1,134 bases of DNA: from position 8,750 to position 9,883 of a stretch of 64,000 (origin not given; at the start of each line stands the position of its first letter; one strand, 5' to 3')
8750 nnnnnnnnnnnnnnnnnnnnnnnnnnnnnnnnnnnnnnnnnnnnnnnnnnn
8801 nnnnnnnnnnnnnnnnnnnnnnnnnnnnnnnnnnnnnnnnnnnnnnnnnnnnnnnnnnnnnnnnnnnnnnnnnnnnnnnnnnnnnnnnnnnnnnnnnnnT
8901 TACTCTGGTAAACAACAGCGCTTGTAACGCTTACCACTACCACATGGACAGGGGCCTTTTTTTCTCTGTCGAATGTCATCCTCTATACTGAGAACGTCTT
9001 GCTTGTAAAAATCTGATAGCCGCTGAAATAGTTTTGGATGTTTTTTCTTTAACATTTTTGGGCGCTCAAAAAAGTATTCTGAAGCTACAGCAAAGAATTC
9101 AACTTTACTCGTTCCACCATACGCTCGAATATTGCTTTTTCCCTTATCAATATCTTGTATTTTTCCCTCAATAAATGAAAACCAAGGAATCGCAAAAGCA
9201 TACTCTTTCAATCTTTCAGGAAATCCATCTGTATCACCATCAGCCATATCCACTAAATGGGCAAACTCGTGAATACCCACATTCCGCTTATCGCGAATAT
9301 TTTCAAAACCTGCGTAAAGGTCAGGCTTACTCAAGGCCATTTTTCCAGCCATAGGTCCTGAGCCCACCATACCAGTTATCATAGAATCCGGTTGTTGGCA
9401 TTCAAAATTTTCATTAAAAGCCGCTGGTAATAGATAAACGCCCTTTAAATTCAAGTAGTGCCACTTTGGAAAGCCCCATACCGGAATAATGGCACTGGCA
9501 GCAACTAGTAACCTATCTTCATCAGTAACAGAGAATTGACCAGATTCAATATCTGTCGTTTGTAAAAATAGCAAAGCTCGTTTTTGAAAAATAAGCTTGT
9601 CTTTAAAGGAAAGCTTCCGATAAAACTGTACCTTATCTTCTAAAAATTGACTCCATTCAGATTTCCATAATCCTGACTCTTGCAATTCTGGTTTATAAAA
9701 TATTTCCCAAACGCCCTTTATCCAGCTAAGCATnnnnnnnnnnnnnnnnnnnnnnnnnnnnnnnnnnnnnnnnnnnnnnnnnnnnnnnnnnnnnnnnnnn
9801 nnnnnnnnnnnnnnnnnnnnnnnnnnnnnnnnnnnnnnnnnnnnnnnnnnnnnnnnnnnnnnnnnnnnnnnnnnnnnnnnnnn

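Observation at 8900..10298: Rhomboid protease and an HExxH (MtfA-like) peptidase with SEC-C motif are translationally coupled to the giant ATPase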

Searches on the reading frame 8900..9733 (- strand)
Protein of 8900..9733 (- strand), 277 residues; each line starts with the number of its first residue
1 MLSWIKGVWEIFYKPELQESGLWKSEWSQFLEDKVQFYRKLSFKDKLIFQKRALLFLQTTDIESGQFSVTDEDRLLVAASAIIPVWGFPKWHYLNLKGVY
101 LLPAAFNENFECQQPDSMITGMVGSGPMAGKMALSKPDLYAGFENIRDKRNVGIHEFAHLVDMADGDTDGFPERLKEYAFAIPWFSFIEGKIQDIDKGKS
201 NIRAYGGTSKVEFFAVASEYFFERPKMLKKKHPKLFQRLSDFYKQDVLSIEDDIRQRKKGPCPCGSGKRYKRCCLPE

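Call 4: search_protein_families(library=pfam, proteins=[window:8900-9733:-], max_evalue=0.01)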
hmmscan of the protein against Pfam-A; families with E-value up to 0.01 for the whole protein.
window:8900-9733:- (277 aa): 3 families
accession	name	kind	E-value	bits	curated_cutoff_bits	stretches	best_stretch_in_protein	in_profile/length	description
PF06167.18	Peptidase_M90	-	2.1e-57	195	26.2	1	23-244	15-243/243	Glucose-regulated metallo-peptidase M90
PF02810.21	SEC-C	-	8e-06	26.1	20.4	1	261-276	4-19/19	SEC-C motif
PF07737.17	ATLF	-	0.0056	16.8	27.4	0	147-240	108-191/193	Anthrax toxin lethal factor, N- and C-terminal domain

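Call 6: search_protein_families(library=ncbifam, proteins=[window:8900-9733:-], max_evalue=0.01)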
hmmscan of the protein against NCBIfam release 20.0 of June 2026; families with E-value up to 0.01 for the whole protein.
window:8900-9733:- (277 aa): 7 families
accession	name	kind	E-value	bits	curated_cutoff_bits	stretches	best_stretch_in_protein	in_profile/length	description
NF011939.0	PRK15410.1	equivalog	1.1e-13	51.1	400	1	150-249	143-248/265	DgsA anti-repressor MtfA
NF004088.0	PRK05590.1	equivalog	5.5e-06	26.8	140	1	255-274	144-163/166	hypothetical protein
TIGR04102.1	SWIM_PBPRA1643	hypoth_equivalog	3.6e-05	24.1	68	1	256-274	89-107/108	PBPRA1643 family SWIM/SEC-C metal-binding motif protein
NF007704.0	PRK10396.1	equivalog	5.8e-05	23.2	149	1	249-275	194-220/221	hypothetical protein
NF002449.0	PRK01617.1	equivalog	8.5e-05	23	141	1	256-274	134-152/154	hypothetical protein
NF002592.0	PRK02250.1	equivalog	0.00043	20.4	158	1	253-274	145-166/167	hypothetical protein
NF001213.0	PRK00183.1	equivalog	0.0052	16.8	158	1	254-275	132-153/157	hypothetical protein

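Call 7: search_solved_structures(query=window:8900-9733:-, max_evalue=0.01, show_alignments=2)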
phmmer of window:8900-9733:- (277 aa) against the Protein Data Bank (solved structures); distinct sequences matched with E-value up to 0.01: 4.
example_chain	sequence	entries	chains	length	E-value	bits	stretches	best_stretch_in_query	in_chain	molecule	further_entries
3dl1_A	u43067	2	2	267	1.6e-12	50.5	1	19-249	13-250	Putative Metal-dependent Hydrolase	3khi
9srw_E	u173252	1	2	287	5.1e-11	45.5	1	128-248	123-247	Mlc titration factor A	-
9l6b_C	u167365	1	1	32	0.0017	20.8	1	258-274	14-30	UPF0225 protein YchJ -C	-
1sx0_A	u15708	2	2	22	0.0071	18.8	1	258-273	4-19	SecA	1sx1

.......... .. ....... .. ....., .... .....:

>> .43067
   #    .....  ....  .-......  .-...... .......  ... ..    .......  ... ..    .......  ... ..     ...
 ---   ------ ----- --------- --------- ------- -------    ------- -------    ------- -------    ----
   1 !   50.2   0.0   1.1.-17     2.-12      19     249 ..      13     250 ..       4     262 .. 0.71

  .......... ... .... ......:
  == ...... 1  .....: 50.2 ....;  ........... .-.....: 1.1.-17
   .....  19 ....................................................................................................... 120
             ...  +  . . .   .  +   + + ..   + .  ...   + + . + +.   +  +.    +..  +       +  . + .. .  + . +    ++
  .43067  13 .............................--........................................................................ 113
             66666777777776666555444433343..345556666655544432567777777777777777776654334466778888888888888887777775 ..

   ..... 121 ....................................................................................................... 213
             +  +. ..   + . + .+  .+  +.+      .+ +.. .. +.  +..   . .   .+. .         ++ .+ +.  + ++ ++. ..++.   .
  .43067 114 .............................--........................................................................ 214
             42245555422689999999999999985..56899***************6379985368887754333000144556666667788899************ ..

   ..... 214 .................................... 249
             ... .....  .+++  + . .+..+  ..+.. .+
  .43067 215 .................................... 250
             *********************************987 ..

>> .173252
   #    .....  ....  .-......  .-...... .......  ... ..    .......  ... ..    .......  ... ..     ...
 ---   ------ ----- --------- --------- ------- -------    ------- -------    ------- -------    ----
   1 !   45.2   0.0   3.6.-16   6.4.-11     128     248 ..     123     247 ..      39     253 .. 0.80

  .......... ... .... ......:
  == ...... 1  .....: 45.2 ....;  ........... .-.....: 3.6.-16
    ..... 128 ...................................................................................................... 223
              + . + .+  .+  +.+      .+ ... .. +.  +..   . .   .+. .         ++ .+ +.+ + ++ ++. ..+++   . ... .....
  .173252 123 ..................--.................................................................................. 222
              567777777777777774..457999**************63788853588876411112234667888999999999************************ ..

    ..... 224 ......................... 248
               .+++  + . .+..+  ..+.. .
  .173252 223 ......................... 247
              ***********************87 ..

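Call 16: find_homologous_proteins(query=window:8900-9733:-, max_evalue=0.00001)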
Query window:8900-9733:- (277 aa): 5248 proteins with E <= 0.00001 among 5786 candidates; the best 120 are listed.
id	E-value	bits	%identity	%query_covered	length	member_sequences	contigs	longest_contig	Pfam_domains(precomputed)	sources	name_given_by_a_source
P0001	1.8e-189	646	100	100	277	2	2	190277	PF02810.22,PF06167.19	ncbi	ncbi:MAG: zinc-dependent peptidase [Cellvibrionaceae bacterium]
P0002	5.6e-146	503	78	100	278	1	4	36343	PF02810.22,PF06167.19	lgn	-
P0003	5.2e-130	451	67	100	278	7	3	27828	PF02810.22,PF06167.19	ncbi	-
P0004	3.2e-129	448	68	100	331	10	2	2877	PF06167.19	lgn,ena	-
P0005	6.4e-129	447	68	100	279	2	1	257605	PF02810.22,PF06167.19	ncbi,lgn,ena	-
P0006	8.2e-129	447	69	100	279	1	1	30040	PF02810.22,PF06167.19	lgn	-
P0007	1.1e-128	447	71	97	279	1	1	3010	PF02810.22,PF06167.19,PF07737.18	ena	-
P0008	3.0e-128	445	72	92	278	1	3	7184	PF02810.22,PF06167.19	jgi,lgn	-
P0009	3.5e-128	445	69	100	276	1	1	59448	PF02810.22,PF06167.19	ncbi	-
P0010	6.8e-128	444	68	100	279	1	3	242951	PF02810.22,PF06167.19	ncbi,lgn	-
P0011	1.1e-127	443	72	92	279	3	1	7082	PF02810.22,PF06167.19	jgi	-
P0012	1.2e-127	443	67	100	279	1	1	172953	PF02810.22,PF06167.19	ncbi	-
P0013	1.4e-127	443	70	97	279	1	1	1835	PF02810.22,PF06167.19,PF07737.18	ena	-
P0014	2.2e-127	442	67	100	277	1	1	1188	PF02810.22,PF06167.19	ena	-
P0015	2.8e-127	442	71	92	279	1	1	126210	PF02810.22,PF06167.19,PF07737.18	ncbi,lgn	-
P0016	3.2e-127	442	68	100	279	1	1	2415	PF02810.22,PF06167.19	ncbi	-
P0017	9.1e-127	440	67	100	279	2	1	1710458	PF02810.22,PF06167.19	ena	-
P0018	9.5e-127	440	67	100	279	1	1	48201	PF02810.22,PF06167.19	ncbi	ncbi:MAG: zinc-dependent peptidase [Gammaproteobacteria bacterium]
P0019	1.1e-126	440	69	100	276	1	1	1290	PF02810.22,PF06167.19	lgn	-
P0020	1.9e-126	439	67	100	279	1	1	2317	PF06167.19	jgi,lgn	jgi:Mlc titration factor MtfA (ptsG expression regulator)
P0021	2.3e-126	439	66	100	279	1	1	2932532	PF02810.22,PF06167.19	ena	-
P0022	3.8e-126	438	68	100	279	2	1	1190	PF02810.22,PF06167.19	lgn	-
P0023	3.9e-126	438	69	92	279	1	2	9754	PF02810.22,PF06167.19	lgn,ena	-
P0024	4.5e-126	438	66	100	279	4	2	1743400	PF02810.22,PF06167.19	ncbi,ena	-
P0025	5.2e-126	438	66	100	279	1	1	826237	PF02810.22,PF06167.19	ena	-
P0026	5.9e-126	438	65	100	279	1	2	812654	PF02810.22,PF06167.19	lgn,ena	-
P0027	7.2e-126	437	67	100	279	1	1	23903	PF06167.19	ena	-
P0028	1.2e-125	437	67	100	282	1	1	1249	PF02810.22,PF06167.19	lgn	-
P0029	5.0e-125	435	65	100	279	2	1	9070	PF02810.22,PF06167.19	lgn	-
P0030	5.0e-125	435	65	99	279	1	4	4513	PF02810.22,PF06167.19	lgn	-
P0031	5.5e-125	434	71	92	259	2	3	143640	PF02810.22,PF06167.19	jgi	jgi:MtfA peptidase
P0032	7.0e-125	434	70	92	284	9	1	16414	PF02810.22,PF06167.19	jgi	-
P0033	8.0e-125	434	70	92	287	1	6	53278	PF02810.22,PF06167.19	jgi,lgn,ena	-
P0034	8.7e-125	434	64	99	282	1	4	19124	PF02810.22,PF06167.19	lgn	-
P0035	8.8e-125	434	67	99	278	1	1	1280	PF02810.22,PF06167.19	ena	-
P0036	9.0e-125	434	68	100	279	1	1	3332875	PF02810.22,PF06167.19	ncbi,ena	-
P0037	1.3e-124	433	66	100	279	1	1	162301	PF02810.22,PF06167.19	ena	-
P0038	1.5e-124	433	64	99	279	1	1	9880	PF02810.22,PF06167.19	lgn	-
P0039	1.7e-124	433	65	100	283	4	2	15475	PF02810.22,PF06167.19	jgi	-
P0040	1.9e-124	433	70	92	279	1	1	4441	PF02810.22,PF06167.19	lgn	-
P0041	2.0e-124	433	69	92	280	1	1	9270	PF02810.22,PF06167.19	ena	-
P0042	2.4e-124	432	70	91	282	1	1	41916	PF02810.22,PF06167.19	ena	-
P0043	3.1e-124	432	64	100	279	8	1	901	PF02810.22,PF06167.19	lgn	-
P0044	3.4e-124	432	67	100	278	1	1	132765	PF02810.22,PF06167.19,PF07737.18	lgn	-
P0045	3.8e-124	432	72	92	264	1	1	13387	PF02810.22,PF06167.19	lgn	-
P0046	4.8e-124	431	71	92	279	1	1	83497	PF02810.22,PF06167.19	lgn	-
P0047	5.1e-124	431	69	92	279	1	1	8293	PF02810.22,PF06167.19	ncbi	-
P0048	5.5e-124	431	69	92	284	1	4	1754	PF02810.22,PF06167.19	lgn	-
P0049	5.5e-124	431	69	92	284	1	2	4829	PF02810.22,PF06167.19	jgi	jgi:Mlc titration factor MtfA (ptsG expression regulator)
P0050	7.4e-124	431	66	100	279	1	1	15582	PF02810.22,PF06167.19,PF07737.18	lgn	-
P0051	7.5e-124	431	70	92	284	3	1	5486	PF02810.22,PF06167.19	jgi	-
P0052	8.0e-124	431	65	100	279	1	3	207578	PF02810.22,PF06167.19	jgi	jgi:MtfA peptidase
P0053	8.1e-124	431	69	92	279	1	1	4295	PF02810.22,PF06167.19,PF07737.18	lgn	-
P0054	8.1e-124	431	69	95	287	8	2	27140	PF02810.22,PF06167.19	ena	-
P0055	1.0e-123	430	66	100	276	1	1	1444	PF02810.22,PF06167.19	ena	-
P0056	1.4e-123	430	65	100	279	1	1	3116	PF02810.22,PF06167.19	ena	-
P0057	1.4e-123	430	67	96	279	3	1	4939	PF02810.22,PF06167.19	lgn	-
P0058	1.8e-123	429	65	100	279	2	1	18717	PF02810.22,PF06167.19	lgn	-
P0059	1.9e-123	429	66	100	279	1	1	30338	PF02810.22,PF06167.19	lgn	-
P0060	2.2e-123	429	65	100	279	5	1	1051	PF02810.22,PF06167.19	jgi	jgi:Mlc titration factor MtfA (ptsG expression regulator)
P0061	2.9e-123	429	69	92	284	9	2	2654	PF02810.22,PF06167.19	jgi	-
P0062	3.2e-123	429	65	100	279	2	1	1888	PF02810.22,PF06167.19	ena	-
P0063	3.7e-123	428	66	100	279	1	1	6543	PF02810.22,PF06167.19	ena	-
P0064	3.7e-123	428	66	100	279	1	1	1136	PF02810.22,PF06167.19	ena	-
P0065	4.5e-123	428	64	100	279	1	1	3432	PF02810.22,PF06167.19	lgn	-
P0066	6.6e-123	428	67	95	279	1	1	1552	PF02810.22,PF06167.19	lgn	-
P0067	7.2e-123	427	69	92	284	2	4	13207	PF06167.19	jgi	jgi:Mlc titration factor MtfA (ptsG expression regulator)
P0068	7.2e-123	427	69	92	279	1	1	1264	PF02810.22,PF06167.19,PF07737.18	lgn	-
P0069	8.9e-123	427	64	100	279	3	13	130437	PF06167.19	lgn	-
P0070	9.4e-123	427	69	94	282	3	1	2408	PF06167.19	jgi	-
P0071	1.0e-122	427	64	100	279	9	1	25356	PF02810.22,PF06167.19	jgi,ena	-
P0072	1.0e-122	427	65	99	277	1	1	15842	PF02810.22,PF06167.19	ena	-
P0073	1.3e-122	427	70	92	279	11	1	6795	PF02810.22,PF06167.19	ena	-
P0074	2.0e-122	426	66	100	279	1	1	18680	PF02810.22,PF06167.19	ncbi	-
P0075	2.2e-122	426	65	100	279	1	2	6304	PF02810.22,PF06167.19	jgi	-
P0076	2.5e-122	426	69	92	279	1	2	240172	PF06167.19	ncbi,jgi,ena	-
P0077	3.7e-122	425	69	92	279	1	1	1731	PF02810.22,PF06167.19,PF07737.18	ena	-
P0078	3.7e-122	425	68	92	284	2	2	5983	PF02810.22,PF06167.19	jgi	-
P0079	4.4e-122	425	68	92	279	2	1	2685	PF02810.22,PF06167.19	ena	-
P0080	5.0e-122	425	66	99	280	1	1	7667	PF02810.22,PF06167.19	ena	-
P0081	5.1e-122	425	68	95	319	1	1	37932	PF02810.22,PF06167.19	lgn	-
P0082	5.1e-122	425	69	92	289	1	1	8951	PF02810.22,PF06167.19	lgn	-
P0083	6.0e-122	424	65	99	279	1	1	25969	PF02810.22,PF06167.19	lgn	-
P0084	1.0e-121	424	65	96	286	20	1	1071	PF02810.22,PF06167.19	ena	-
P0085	1.1e-121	424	67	96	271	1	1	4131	PF02810.22,PF06167.19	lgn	-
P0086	1.3e-121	423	68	96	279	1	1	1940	PF06167.19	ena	-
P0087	1.6e-121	423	63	100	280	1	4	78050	PF02810.22,PF06167.19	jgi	jgi:Mlc titration factor MtfA (ptsG expression regulator)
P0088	2.9e-121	422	64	100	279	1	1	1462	PF02810.22,PF06167.19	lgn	-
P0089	3.2e-121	422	69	93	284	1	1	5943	PF02810.22,PF06167.19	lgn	-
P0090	5.5e-121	421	65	98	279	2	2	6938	PF02810.22,PF06167.19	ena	-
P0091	6.8e-121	421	69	92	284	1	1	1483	PF02810.22,PF06167.19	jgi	jgi:Mlc titration factor MtfA (ptsG expression regulator)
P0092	7.3e-121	421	66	96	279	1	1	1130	PF02810.22,PF06167.19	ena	-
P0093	8.0e-121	421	64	99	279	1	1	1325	PF02810.22,PF06167.19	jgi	-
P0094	8.5e-121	421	68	92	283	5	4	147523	PF06167.19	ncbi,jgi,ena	-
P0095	9.0e-121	421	64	100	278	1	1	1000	PF02810.22,PF06167.19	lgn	-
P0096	9.6e-121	420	67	93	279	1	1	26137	PF02810.22,PF06167.19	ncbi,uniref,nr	ncbi:zinc-dependent peptidase [Aestuariirhabdus sp. Z084]|uniref:M90 family metallopeptidase n=1 Tax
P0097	1.1e-120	420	69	92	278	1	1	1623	PF02810.22,PF06167.19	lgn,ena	-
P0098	1.4e-120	420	68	94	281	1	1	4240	PF02810.22,PF06167.19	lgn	-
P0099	1.6e-120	420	64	100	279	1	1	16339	PF02810.22,PF06167.19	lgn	-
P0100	1.7e-120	420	68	93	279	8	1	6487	PF06167.19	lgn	-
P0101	2.4e-120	419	64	100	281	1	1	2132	PF02810.22,PF06167.19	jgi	jgi:Mlc titration factor MtfA (ptsG expression regulator)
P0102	2.6e-120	419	69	92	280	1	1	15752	PF02810.22,PF06167.19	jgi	jgi:Mlc titration factor MtfA (ptsG expression regulator)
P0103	4.4e-120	418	65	100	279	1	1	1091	PF02810.22,PF06167.19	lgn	-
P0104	5.9e-120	418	68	92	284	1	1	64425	PF02810.22,PF06167.19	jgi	jgi:Mlc titration factor MtfA (ptsG expression regulator)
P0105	6.4e-120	418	69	92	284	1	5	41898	PF02810.22,PF06167.19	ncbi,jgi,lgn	ncbi:MAG: Mlc titration factor MtfA (ptsG expression regulator) [Pseudohongiellaceae bacterium]|jgi:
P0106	6.5e-120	418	63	100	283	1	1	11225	PF02810.22,PF06167.19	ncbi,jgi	jgi:Mlc titration factor MtfA (ptsG expression regulator)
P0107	7.6e-120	418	64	100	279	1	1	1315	PF02810.22,PF06167.19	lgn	-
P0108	7.9e-120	417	65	100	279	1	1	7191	PF02810.22,PF06167.19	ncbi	-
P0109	1.1e-119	417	65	100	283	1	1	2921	PF02810.22,PF06167.19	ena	-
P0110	1.6e-119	416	63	98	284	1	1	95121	PF02810.22,PF06167.19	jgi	jgi:Mlc titration factor MtfA (ptsG expression regulator)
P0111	2.0e-119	416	62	100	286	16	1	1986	PF02810.22,PF06167.19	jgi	-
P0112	3.8e-119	415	68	91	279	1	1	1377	PF02810.22,PF06167.19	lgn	-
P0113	4.1e-119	415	68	94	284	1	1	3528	PF02810.22,PF06167.19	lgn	-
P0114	4.9e-119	415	65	100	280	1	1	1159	PF02810.22,PF06167.19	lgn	-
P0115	8.5e-119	414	62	100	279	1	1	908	PF02810.22,PF06167.19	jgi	jgi:Mlc titration factor MtfA (ptsG expression regulator)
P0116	9.5e-119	414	68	93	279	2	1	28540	PF02810.22,PF06167.19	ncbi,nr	ncbi:MAG: zinc-dependent peptidase [Pseudomonadales bacterium]|nr:zinc-dependent peptidase [Pseudomo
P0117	1.1e-118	414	67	92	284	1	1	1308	PF02810.22,PF06167.19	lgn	-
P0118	1.7e-118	413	63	100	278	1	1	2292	PF02810.22,PF06167.19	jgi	-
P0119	1.8e-118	413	68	91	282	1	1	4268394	PF02810.22,PF06167.19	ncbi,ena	-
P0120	2.0e-118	413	68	92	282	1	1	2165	PF02810.22,PF06167.19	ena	-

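Call 17: find_encoding_contigs(protein=P0001, flank=10000, max_places=2)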
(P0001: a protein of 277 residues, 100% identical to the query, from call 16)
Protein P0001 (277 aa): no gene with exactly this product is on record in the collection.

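Call 18: find_encoding_contigs(protein=P0119, flank=10000, max_places=2)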
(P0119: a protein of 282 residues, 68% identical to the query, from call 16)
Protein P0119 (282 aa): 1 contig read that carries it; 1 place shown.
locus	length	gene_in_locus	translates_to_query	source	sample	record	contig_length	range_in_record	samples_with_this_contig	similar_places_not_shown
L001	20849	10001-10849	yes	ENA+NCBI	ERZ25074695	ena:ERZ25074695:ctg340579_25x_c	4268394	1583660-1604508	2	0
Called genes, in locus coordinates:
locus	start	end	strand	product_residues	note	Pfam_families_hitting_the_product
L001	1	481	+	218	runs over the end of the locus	PF09938:DUF2170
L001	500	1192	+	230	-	PF04012:PspA_IM30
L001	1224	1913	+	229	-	-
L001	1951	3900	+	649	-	-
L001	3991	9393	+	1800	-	PF12458:DUF3686, PF13401:AAA_22 (faint), PF25472:DUF7902, PF00004:AAA (weak), PF07728:AAA_5 (faint)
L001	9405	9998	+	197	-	PF01694:Rhomboid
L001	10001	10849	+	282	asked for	PF06167:Peptidase_M90, PF02810:SEC-C (weak)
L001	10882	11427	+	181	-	PF13453:Zn_ribbon_TFIIB (faint)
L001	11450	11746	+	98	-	-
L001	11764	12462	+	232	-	PF13091:PLDc_2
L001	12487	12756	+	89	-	-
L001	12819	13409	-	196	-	-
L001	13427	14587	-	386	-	-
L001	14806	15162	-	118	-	PF01638:HxlR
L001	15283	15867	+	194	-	PF02525:Flavodoxin_2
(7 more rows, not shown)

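Call 32: predict_structure(alignment_id=A1)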
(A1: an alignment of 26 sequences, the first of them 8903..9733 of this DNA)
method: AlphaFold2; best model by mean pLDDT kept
length: 277 residues; sequences in the alignment: 26
mean_pLDDT: 63.7   pTM: 0.64
mean pLDDT of the five models: 63.7, 60.3, 53.9, 49.3, 42.2
residues with pLDDT >= 90: 17; 70-90: 87; 50-70: 97; < 50: 76
segments of 3 or more residues with pLDDT < 50: 12-20, 107-120, 122-129, 146-150, 165-175, 177-183, 255-263, 268-277
pLDDT, mean of each block of 10 residues (from residue 1): 60 41 86 85 90 86 80 89 73 71 55 37 40 68 55 63 46 46 54 62 55 67 78 77 73 51 49 40
secondary structure, 60 per line:
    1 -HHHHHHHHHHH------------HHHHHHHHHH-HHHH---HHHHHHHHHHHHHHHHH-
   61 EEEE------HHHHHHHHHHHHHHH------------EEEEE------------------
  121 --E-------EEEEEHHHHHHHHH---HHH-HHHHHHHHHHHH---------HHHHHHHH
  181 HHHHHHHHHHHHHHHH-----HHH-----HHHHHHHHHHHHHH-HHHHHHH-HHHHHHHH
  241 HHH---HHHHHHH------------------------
elements in order: H2-12 H25-34 H36-39 H43-59 E61-64 H71-85 E98-102 E131-135 H136-144 H152-163 H173-196 H210-223 H225-231 H233-243 H247-253

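Call 37: find_related_loci(query=A1, collection=metagenome_contigs, flank=10000)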
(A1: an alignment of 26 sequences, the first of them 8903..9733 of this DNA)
Query A1 (277 aa) in metagenome_contigs; peptide patterns used: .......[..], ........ (x = any residue, [..] = any of these).
600 stretches matched a pattern (row limit reached: there are more); 567 encode a relative of the query (tblastn E <= 1e-3); the best 80 are kept; 80 distinct loci.
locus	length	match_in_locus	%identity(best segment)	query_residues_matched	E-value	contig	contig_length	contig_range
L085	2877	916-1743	68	1-276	1e-139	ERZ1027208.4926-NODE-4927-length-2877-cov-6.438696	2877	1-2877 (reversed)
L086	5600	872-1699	67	1-276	5e-133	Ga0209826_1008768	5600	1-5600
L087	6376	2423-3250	67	1-276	1e-132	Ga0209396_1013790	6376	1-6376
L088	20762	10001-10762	71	23-276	2e-131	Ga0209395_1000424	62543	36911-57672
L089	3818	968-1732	70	23-277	3e-132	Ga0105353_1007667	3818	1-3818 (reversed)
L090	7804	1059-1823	70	23-277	2e-129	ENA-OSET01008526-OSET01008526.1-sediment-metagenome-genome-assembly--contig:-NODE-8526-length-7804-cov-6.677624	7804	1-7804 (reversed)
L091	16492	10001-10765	70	23-277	2e-129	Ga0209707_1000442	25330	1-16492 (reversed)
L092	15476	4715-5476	70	23-276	2e-128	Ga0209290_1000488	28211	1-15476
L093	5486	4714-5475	70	23-276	1e-128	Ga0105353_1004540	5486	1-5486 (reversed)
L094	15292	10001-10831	65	1-276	1e-127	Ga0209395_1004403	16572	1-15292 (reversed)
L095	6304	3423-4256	65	1-277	9e-127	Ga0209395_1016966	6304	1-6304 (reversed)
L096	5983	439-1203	68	23-277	2e-126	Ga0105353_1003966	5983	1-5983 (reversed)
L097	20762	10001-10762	68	23-276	7e-125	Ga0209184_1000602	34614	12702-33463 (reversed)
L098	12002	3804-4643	63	1-276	5e-122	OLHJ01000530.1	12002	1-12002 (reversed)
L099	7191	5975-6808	65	1-277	4e-122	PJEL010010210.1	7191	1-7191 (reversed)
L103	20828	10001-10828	62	1-276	3e-120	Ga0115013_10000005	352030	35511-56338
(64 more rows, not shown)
